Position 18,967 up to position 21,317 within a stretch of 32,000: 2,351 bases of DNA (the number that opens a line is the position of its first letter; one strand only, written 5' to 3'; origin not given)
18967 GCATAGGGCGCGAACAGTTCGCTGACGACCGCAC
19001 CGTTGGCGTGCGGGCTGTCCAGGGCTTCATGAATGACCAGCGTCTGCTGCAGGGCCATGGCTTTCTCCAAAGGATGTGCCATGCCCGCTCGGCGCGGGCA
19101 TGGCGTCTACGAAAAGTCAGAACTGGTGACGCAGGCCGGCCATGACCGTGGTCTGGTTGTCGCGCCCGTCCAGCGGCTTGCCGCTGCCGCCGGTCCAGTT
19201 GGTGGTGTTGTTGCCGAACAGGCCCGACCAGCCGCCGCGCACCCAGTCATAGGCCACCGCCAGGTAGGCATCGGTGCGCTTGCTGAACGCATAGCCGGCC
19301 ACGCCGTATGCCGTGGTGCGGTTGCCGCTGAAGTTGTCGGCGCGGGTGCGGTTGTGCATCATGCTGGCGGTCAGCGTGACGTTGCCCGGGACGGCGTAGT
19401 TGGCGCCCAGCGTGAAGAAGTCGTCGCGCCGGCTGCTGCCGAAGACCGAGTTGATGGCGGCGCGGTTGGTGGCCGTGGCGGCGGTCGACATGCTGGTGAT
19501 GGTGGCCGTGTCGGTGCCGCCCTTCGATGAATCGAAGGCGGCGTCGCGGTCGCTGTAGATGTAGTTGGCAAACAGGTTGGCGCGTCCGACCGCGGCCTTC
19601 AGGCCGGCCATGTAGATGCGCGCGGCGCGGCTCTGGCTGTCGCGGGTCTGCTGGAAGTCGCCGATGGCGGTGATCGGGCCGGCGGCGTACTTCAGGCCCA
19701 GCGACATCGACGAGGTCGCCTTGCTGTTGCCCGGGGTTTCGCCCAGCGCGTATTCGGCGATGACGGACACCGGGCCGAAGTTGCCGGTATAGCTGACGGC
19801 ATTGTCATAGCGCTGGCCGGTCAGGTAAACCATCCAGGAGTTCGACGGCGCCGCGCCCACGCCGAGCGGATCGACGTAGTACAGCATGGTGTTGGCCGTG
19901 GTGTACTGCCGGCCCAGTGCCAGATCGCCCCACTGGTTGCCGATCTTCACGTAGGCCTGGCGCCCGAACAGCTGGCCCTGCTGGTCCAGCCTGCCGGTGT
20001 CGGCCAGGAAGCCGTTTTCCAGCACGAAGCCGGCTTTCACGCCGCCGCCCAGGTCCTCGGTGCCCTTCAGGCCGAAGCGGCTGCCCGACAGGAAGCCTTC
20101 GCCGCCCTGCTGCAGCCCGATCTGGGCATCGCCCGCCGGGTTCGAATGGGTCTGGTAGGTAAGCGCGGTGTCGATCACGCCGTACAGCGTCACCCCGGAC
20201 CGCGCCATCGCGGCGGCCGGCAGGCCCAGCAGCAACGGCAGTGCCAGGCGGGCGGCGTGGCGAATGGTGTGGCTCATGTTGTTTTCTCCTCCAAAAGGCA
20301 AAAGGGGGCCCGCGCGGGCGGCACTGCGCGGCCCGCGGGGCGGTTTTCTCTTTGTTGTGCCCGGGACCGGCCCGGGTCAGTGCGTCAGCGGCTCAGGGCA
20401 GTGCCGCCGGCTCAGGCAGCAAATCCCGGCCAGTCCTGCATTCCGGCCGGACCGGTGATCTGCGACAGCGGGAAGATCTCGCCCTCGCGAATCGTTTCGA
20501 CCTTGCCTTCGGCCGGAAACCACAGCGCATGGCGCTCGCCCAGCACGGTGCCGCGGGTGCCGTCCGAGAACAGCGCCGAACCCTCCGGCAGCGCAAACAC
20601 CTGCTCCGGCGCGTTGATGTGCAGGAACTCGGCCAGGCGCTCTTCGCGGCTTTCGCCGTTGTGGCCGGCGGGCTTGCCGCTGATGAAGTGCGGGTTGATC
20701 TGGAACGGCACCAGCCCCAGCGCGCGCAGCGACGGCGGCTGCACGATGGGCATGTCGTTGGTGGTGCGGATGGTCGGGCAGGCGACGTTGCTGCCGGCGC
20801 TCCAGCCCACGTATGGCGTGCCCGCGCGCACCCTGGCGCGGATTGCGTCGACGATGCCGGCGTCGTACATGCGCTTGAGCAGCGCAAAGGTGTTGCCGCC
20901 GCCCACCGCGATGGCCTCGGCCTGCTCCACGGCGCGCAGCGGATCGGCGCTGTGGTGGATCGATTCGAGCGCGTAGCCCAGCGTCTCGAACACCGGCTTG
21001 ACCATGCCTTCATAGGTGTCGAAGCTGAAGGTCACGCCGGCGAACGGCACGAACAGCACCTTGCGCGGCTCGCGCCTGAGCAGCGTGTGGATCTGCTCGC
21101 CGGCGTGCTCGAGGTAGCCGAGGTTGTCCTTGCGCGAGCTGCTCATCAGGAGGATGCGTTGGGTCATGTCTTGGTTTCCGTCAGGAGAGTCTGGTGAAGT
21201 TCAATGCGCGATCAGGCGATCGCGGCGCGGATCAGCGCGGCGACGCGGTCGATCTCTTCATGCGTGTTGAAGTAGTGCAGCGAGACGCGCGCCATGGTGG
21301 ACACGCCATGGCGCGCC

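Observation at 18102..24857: IclR-OPT-PLP enzyme-PepE-porin-DUF1177: candidate envelope-spanning peptide uptake and catabolism system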

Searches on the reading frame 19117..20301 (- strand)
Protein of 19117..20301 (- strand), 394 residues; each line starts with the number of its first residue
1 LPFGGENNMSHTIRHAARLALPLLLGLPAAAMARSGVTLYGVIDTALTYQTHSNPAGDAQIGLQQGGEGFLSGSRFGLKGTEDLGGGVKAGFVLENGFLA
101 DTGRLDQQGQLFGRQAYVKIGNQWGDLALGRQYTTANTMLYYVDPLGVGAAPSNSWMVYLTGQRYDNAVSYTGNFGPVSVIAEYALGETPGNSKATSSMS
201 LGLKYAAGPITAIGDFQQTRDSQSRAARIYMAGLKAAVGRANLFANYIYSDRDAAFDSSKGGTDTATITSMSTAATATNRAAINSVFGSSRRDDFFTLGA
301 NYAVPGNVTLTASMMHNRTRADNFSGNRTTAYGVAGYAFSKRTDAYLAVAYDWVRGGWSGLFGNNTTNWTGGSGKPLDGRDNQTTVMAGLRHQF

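Call 4: search_protein_families(library=pfam, proteins=[window:19117-20301:-], max_evalue=0.01)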
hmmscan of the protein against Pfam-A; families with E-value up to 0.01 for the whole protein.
window:19117-20301:- (394 aa): 2 families
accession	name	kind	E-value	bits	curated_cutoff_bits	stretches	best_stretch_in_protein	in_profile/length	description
PF13609.12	Porin_4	-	8.7e-44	151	27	1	24-352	5-305/310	Gram-negative porin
PF00267.27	Porin_1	-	0.0023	17.9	23.7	0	65-270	22-240/337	Gram-negative porin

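Call 5: search_protein_families(library=ncbifam, proteins=[window:19117-20301:-], max_evalue=0.01)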
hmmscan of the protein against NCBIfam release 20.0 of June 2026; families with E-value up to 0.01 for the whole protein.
window:19117-20301:- (394 aa): 1 family
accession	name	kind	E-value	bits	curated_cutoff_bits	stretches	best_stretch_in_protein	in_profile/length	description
NF040479.1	porin_porB_Neis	equivalog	6.6e-08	32.3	480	1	24-358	10-326/344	trimeric porin PorB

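Call 53: search_solved_structures(query=window:19117-20277:-, max_evalue=0.001)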
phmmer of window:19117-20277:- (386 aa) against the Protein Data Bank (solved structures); distinct sequences matched with E-value up to 0.001: 5.
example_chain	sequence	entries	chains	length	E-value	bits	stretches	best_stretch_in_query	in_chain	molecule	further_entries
8wv0_C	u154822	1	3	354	3.9e-20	75.8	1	27-386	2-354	Outer membrane porin (Fragment)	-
8jto_A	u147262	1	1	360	5.3e-20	75.3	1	27-386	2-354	Outer membrane porin (Fragment)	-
1e54_A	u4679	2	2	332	4.9e-15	59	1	27-205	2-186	OUTER MEMBRANE PORIN PROTEIN 32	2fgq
2fgr_A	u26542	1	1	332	5.1e-15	58.9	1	27-205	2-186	Outer membrane porin protein 32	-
4aui_A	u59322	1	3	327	0.00021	24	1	13-123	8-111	PORIN (PORB)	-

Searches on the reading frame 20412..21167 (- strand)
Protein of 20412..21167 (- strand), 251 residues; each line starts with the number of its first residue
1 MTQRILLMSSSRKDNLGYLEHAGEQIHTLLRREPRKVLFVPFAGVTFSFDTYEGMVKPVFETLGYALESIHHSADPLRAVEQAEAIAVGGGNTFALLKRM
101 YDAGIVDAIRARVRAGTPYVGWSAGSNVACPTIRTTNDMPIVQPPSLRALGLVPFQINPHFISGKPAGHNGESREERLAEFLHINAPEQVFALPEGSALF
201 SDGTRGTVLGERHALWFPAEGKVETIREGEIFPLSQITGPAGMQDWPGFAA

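Call 4: search_protein_families(library=pfam, proteins=[window:20412-21167:-], max_evalue=0.01)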
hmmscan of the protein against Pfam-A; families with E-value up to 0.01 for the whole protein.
window:20412-21167:- (251 aa): 1 family
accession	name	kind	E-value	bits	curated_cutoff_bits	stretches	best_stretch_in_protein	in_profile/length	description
PF03575.23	Peptidase_S51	-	6.4e-62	209.3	23.9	1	5-206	1-203/206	Peptidase family S51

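Call 5: search_protein_families(library=ncbifam, proteins=[window:20412-21167:-], max_evalue=0.01)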
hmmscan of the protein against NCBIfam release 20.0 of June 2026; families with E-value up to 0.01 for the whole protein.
window:20412-21167:- (251 aa): 2 families
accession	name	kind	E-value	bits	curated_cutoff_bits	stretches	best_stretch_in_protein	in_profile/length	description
NF003642.0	PRK05282.1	equivalog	1.5e-95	319.1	156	1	4-231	2-228/233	dipeptidase PepE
TIGR02069.1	cyanophycinase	equivalog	0.00016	21.3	126.6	1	75-130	75-130/250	cyanophycinase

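Call 52: search_solved_structures(query=window:20412-21167:-, max_evalue=0.00001, show_alignments=1)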
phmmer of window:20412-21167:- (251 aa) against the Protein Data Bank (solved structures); distinct sequences matched with E-value up to 0.00001: 6.
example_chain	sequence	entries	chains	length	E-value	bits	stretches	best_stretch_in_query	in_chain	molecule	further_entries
7c9b_A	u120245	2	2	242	5.2e-56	193.2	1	2-222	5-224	Alpha-aspartyl dipeptidase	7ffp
1fy2_A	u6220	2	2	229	8.4e-56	192.5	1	4-222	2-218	ASPARTYL DIPEPTIDASE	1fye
6a4r_A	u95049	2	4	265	1.1e-55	192.1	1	4-222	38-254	Peptidase E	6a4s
6iru_A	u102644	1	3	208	7.3e-11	45.3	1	37-161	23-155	peptidase DR_1070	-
6a4t_A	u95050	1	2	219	9.2e-11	45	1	37-161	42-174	Peptidase E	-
3l4e_A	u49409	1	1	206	1.6e-08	37.7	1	34-162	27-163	Uncharacterized peptidase Lmo0363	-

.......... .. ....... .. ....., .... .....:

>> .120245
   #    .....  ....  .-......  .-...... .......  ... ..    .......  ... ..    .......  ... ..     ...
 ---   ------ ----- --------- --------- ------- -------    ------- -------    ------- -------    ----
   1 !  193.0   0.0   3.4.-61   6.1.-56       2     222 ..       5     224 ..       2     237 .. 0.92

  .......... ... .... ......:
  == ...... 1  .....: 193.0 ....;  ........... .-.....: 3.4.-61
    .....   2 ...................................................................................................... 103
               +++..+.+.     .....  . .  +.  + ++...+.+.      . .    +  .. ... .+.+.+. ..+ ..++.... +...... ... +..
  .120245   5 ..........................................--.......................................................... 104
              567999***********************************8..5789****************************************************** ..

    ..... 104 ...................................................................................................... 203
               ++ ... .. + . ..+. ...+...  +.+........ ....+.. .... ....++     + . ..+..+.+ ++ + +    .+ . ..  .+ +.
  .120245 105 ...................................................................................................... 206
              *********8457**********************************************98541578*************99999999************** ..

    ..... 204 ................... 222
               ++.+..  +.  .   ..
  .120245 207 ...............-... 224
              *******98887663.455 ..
